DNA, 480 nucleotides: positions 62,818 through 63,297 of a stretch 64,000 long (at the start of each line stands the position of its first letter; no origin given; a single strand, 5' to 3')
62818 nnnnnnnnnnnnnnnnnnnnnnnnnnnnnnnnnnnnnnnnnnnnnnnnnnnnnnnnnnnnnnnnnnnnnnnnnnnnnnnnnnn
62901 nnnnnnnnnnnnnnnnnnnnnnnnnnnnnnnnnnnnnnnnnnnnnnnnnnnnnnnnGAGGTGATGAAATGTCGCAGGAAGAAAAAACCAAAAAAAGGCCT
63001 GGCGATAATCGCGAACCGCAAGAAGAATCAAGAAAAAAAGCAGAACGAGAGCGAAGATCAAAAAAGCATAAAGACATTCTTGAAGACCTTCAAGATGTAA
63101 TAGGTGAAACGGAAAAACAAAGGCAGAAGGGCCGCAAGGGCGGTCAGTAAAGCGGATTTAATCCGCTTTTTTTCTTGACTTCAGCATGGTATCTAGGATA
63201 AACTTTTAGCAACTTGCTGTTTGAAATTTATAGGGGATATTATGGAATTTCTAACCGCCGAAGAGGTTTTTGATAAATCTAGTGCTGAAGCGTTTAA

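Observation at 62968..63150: Pup-like protein with C-terminal GGQ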

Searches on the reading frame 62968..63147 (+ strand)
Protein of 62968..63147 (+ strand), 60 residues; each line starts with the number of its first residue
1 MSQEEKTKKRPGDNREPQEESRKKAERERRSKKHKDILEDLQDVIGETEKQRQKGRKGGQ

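Call 8: search_protein_families(library=pfam, proteins=[window:62968-63147:+], max_evalue=1)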
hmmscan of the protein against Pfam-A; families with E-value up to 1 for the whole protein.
window:62968-63147:+ (60 aa): 0 families

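Call 9: search_protein_families(library=ncbifam, proteins=[window:62968-63147:+], max_evalue=1)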
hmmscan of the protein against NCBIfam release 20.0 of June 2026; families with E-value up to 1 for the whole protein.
window:62968-63147:+ (60 aa): 0 families

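Call 10: find_homologous_proteins(query=window:62968-63147:+, max_evalue=10)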
Query window:62968-63147:+ (60 aa): 2 proteins with E <= 10 among 2 candidates.
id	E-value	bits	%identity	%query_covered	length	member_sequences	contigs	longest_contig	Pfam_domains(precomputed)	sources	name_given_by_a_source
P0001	8.0e-27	109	100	100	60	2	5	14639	-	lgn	-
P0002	1.0e-17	81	78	100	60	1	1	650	-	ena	-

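Call 12: find_encoding_contigs(protein=P0001, flank=10000, max_places=6)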
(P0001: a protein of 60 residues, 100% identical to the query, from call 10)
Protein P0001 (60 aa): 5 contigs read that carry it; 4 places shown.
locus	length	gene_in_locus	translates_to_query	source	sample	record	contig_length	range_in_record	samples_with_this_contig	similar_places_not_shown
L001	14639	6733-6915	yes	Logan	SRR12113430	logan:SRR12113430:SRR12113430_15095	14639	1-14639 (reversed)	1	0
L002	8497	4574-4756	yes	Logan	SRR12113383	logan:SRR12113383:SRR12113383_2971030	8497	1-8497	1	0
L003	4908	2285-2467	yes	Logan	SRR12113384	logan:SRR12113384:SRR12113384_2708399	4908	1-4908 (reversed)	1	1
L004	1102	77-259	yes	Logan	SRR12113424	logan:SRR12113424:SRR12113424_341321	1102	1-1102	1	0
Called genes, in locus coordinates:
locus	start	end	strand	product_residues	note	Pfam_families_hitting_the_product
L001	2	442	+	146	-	?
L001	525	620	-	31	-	-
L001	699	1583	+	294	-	PF02388:FemAB, PF13480:Acetyltransf_6, PF02388:FemAB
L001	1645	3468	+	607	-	PF16450:Prot_ATP_ID_OB_C, PF00004:AAA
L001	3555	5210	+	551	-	PF03136:Pup_ligase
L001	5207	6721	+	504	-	PF03136:Pup_ligase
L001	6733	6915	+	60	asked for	-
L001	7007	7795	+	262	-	PF00227:Proteasome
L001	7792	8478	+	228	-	-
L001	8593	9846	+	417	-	PF08245:Mur_ligase_M, PF02875:Mur_ligase_C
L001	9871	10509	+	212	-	-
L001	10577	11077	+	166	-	-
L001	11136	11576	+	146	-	-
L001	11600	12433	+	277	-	PF06550:SPP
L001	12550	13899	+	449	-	PF00753:Lactamase_B, PF12706:Lactamase_B_2, PF16661:Lactamase_B_6, PF23023:Anti-Pycsar_Apyc1, PF10996:Beta-Casp, PF07521:RMMBL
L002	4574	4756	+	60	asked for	-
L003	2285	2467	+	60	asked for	-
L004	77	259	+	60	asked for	-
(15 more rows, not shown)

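Call 13: find_encoding_contigs(protein=P0002, flank=10000, max_places=6)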
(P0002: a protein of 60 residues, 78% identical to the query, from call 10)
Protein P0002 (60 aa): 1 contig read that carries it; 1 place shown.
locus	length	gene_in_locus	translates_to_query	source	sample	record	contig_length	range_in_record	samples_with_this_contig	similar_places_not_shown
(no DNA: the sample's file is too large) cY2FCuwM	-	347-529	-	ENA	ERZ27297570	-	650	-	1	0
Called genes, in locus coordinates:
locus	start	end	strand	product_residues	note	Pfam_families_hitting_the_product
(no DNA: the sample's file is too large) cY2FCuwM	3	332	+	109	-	?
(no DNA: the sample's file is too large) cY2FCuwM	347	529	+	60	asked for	-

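Call 17: search_solved_structures(query=window:62968-63147:+, max_evalue=10, show_alignments=5)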
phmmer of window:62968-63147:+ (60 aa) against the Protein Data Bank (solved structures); distinct sequences matched with E-value up to 10: 1.
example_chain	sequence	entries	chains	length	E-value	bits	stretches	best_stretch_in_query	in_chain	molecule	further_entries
2jua_A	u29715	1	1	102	3.3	12.1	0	33-57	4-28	de novo protein S836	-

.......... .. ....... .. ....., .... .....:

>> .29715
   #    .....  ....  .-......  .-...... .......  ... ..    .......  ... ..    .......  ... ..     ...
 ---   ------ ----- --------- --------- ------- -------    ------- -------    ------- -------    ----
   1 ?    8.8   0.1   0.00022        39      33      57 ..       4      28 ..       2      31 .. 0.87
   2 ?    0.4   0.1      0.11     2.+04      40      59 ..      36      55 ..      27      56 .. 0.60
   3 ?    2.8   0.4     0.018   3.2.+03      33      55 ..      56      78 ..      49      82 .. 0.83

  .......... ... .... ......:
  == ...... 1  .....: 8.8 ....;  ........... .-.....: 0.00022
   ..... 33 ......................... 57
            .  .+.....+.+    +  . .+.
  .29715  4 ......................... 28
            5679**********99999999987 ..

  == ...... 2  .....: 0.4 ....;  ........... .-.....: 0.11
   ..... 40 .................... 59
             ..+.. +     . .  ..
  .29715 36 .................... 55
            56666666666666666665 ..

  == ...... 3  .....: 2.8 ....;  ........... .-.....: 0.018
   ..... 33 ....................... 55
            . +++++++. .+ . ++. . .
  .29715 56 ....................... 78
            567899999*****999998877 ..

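Call 24: search_protein_families(library=ncbifam, proteins=[window:62968-63147:+], max_evalue=10)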
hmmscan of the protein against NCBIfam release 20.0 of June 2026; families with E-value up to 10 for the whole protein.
seq(60 aa): 1 family
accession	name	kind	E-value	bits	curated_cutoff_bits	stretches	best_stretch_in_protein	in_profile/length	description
NF002594.0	PRK02251.1-3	equivalog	2.2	7.9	389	1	15-49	51-85/191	cell division protein CrgA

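Call 25: search_protein_families(library=pfam, proteins=[window:62968-63147:+], max_evalue=10)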
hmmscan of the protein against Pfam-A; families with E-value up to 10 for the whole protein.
seq(60 aa): 0 families

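Call 43: find_homologous_proteins(query=A2, max_evalue=10)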
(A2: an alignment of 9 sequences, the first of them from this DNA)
Query A2 (9 sequences) (60 aa, profile of the alignment): 8 proteins with E <= 10 among 585 candidates.
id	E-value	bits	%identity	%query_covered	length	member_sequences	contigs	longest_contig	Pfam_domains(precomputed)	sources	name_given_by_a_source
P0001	7.9e-19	86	100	100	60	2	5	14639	-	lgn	-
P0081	1.9e-18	84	40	88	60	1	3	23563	-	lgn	-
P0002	8.0e-18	82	78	100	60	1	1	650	-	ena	-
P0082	2.3e-14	71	57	100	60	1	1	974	-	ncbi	-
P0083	1.7e-13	69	50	100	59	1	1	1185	-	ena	-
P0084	4.8e-13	67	36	73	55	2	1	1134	-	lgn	-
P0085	5.2e-13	67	37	97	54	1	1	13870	-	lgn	-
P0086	1.2e-12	66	31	48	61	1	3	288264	-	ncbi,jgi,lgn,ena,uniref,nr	ncbi:MAG: hypothetical protein COV29_02325 [Candidatus Yanofskybacteria bacterium CG10_big_fil_rev_8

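Call 50: search_protein_representatives(alignment_id=A3)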
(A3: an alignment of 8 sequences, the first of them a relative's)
Query: 8 sequences, 59 profile positions. Proteins with E-value up to 0.001 (for the whole library): 11; up to 1e-10: 6; up to 1e-30: 0. The best 11 are listed.
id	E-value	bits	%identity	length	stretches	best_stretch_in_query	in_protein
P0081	1.2e-20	90.1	-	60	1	1-59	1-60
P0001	2.8e-19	85.7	-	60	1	1-59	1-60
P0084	8.7e-17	77.7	-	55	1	1-59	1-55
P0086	8.6e-14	68.1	-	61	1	1-59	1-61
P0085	5.0e-12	62.5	-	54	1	1-59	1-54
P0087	6.6e-11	58.9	-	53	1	1-59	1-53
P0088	2.9e-06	44.0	-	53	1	1-59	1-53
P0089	1.1e-05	42.1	-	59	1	4-59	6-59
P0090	1.1e-04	39.0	-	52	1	1-59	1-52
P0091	3.1e-04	37.5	-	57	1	5-59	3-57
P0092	3.6e-04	37.3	-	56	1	1-59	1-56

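Call 75: search_protein_families(library=pfam, proteins=[P0081, P0082, P0083, P0085, P0087, P0088, P0089, P0090, P0092], max_evalue=10)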
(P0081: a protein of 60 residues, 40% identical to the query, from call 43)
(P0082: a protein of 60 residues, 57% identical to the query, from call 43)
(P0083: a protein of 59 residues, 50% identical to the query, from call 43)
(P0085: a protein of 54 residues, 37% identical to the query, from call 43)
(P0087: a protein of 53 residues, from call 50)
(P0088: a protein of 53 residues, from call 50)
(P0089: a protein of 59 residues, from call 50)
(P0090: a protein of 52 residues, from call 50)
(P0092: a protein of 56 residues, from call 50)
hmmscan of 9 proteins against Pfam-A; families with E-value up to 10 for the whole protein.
P0081 (60 aa): 0 families

P0082 (60 aa): 1 family
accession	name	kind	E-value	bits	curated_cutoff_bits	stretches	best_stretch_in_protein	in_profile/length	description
PF09669.15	Phage_pRha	-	0.077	14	29.9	1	27-54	7-34/91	Phage regulatory protein Rha (Phage_pRha)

P0083 (59 aa): 0 families

P0085 (54 aa): 0 families

P0087 (53 aa): 1 family
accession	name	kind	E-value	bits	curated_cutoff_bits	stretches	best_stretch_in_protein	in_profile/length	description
PF06625.16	DUF1151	-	0.096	13.2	25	1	5-50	47-92/109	Protein of unknown function (DUF1151)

P0088 (53 aa): 0 families

P0089 (59 aa): 1 family
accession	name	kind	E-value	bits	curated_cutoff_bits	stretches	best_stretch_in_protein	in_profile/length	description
PF05004.19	IFRD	-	0.062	12.7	25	1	20-56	17-48/306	Interferon-related developmental regulator (IFRD)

P0090 (52 aa): 1 family
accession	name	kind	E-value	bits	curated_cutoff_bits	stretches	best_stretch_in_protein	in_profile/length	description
PF11446.13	DUF2897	-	3.3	8.1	25.2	1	15-34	31-50/54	Protein of unknown function (DUF2897)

P0092 (56 aa): 4 families
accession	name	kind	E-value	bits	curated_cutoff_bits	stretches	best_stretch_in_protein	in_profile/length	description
PF05639.16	Pup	-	0.017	16.4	27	1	12-46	23-57/69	Pup-like protein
PF03011.20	PFEMP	-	0.025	15.7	23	1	3-49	103-151/154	PFEMP1 DBL domain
PF00669.25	Flagellin_N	-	0.2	12.1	26.6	1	3-45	86-127/139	Bacterial flagellin N-terminal helical region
PF15361.11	RIC3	-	2.3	9.1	28.9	1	5-46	101-139/146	Resistance to inhibitors of cholinesterase homologue 3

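Call 76: list_cluster_members(proteins=[P0001, P0082, P0083, P0085, P0086, P0087, P0088, P0089, P0090, P0092])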
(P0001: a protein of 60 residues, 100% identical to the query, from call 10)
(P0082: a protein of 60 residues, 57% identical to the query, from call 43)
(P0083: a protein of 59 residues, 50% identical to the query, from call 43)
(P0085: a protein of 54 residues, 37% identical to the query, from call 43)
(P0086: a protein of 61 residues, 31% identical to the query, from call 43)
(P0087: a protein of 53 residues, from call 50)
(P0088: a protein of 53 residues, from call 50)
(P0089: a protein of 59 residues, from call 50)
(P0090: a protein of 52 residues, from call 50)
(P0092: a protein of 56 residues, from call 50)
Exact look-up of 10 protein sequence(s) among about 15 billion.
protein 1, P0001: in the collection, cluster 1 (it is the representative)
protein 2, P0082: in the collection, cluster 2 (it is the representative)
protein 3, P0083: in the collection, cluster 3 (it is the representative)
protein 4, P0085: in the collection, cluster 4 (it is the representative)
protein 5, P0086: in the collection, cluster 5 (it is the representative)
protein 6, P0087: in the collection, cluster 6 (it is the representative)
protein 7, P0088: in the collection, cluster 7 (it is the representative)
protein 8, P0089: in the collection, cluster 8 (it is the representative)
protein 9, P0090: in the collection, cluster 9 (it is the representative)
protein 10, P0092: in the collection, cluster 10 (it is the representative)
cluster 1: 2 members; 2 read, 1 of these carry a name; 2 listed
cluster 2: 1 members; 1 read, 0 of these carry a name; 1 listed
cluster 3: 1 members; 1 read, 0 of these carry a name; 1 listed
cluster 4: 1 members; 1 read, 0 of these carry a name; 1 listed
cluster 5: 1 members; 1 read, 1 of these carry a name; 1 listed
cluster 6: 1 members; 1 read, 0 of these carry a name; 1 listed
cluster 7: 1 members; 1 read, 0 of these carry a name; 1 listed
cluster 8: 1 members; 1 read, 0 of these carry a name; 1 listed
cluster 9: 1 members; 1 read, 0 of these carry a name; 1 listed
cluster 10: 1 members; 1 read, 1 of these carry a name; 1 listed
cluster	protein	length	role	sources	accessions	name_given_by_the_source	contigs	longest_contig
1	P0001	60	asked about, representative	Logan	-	-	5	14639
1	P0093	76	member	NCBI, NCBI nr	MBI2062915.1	MAG: hypothetical protein HYT61_01590 [Candidatus Yanofskybacteria bacterium] | hypothetical protein [Candidatus Yanofskybacteria bacterium]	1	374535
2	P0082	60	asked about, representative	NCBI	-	-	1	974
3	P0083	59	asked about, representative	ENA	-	-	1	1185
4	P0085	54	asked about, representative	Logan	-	-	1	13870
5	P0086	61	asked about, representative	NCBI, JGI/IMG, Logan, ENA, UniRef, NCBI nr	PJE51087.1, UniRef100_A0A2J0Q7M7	MAG: hypothetical protein COV29_02325 [Candidatus Yanofskybacteria bacterium ... | Uncharacterized protein n=1 Tax=Candidatus Yanofskybacteria bacterium ...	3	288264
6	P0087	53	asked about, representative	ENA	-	-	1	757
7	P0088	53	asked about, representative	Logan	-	-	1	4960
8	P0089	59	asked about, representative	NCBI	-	-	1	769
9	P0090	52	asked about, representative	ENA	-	-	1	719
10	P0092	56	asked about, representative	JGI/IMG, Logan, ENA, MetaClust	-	\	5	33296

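Call 77: find_encoding_contigs(protein=P0092, flank=8000, max_places=2)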
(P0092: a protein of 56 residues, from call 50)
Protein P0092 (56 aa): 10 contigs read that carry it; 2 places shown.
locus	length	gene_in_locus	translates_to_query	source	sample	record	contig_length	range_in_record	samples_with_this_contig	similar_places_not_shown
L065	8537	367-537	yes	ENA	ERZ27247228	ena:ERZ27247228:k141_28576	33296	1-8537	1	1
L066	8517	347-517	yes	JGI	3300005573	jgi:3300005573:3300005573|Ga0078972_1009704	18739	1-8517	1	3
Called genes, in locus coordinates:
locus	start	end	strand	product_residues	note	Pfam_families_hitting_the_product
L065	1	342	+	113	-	?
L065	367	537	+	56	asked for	-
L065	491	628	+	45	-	-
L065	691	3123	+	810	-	PF00690:Cation_ATPase_N, PF00122:E1-E2_ATPase, PF00702:Hydrolase, PF08282:Hydrolase_3 (weak)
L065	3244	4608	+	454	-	PF07724:AAA_2 (weak), PF00004:AAA (faint), PF07728:AAA_5 (faint), PF07724:AAA_2, PF10431:ClpB_D2-small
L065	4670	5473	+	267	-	PF13175:AAA_15 (faint), PF00005:ABC_tran, PF13304:AAA_21 (weak)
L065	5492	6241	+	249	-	PF01061:ABC2_membrane, PF12698:ABC2_membrane_3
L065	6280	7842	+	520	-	PF25919:BSH_CusB (faint), PF00364:Biotin_lipoyl (faint), PF25917:BSH_RND, PF25984:BSH_YknX (faint)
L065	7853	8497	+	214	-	PF25984:BSH_YknX (weak)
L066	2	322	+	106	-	?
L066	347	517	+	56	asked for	-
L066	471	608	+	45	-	-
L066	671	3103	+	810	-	PF00690:Cation_ATPase_N, PF00122:E1-E2_ATPase, PF00702:Hydrolase, PF08282:Hydrolase_3 (weak)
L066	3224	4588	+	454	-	PF07724:AAA_2 (weak), PF00004:AAA (faint), PF07728:AAA_5 (faint), PF07724:AAA_2, PF10431:ClpB_D2-small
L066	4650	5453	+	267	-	PF13175:AAA_15 (faint), PF00005:ABC_tran, PF13304:AAA_21 (weak)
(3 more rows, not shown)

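Call 90: predict_structure(alignment_id=A3)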
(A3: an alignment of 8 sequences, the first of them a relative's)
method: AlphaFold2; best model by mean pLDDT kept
length: 60 residues; sequences in the alignment: 8
mean_pLDDT: 76.2   pTM: 0.41
mean pLDDT of the five models: 76.2, 75.9, 75.9, 73.9, 71.1
residues with pLDDT >= 90: 19; 70-90: 17; 50-70: 23; < 50: 1
segments of 3 or more residues with pLDDT < 50: none
pLDDT, mean of each block of 10 residues (from residue 1): 55 59 82 94 93 74
secondary structure, 60 per line:
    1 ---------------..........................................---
elements in order: H16-57
